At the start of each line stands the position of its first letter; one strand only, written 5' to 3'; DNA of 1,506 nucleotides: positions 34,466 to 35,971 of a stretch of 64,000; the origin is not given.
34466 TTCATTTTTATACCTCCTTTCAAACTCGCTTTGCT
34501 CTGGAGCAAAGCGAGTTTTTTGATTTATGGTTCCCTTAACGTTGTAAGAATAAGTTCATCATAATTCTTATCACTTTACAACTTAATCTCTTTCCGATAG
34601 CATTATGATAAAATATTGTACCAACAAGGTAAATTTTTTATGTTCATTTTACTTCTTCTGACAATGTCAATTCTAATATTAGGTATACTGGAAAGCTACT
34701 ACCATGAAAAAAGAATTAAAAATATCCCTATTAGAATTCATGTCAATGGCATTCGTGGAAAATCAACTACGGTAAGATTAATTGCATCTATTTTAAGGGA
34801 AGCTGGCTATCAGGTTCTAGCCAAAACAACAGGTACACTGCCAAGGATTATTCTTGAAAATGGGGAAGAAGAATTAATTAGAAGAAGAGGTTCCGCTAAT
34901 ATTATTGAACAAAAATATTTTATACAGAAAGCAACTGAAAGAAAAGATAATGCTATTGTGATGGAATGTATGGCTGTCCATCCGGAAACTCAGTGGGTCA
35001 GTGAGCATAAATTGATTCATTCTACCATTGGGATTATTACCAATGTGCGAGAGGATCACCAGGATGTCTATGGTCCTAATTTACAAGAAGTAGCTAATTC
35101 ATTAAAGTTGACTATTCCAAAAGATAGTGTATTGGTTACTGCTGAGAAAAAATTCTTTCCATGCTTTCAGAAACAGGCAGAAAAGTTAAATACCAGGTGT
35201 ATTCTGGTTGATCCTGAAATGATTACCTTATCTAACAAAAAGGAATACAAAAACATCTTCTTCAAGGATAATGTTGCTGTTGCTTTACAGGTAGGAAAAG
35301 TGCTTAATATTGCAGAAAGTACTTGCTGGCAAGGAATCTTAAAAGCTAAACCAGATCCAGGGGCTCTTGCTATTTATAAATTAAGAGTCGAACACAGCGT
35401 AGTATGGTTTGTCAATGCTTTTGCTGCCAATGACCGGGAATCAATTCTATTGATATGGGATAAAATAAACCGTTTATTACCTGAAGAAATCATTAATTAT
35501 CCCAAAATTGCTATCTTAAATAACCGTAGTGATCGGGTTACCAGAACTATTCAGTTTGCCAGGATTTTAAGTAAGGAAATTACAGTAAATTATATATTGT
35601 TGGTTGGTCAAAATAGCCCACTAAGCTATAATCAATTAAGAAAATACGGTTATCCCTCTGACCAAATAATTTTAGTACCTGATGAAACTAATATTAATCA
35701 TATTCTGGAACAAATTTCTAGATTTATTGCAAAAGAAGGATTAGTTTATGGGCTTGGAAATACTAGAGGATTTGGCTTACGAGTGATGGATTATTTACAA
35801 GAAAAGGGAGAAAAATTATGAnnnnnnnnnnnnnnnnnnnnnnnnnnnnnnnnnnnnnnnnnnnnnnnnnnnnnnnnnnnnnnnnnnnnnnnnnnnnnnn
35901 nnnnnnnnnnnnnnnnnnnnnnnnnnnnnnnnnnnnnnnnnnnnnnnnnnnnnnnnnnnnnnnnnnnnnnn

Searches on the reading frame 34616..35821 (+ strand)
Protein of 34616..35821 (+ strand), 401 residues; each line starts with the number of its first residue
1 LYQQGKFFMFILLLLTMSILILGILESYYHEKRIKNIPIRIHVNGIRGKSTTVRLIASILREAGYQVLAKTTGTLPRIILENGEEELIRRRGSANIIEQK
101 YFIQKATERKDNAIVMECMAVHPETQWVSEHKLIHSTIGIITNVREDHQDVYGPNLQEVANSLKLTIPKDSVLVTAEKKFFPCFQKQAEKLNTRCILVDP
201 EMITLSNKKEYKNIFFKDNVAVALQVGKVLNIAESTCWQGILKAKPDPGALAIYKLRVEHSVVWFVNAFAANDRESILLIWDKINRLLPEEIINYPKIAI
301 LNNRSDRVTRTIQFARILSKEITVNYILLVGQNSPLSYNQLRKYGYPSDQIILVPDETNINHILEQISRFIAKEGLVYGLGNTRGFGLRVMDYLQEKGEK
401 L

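Call 83: search_protein_families(library=pfam, proteins=[window:34616-35821:+], max_evalue=0.00001)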
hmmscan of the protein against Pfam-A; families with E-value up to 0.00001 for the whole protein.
window:34616-35821:+ (401 aa): 1 family
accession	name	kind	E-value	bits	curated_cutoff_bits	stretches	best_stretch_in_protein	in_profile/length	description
PF08245.18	Mur_ligase_M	-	2.2e-10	41.3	24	1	45-194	3-141/200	Mur ligase middle domain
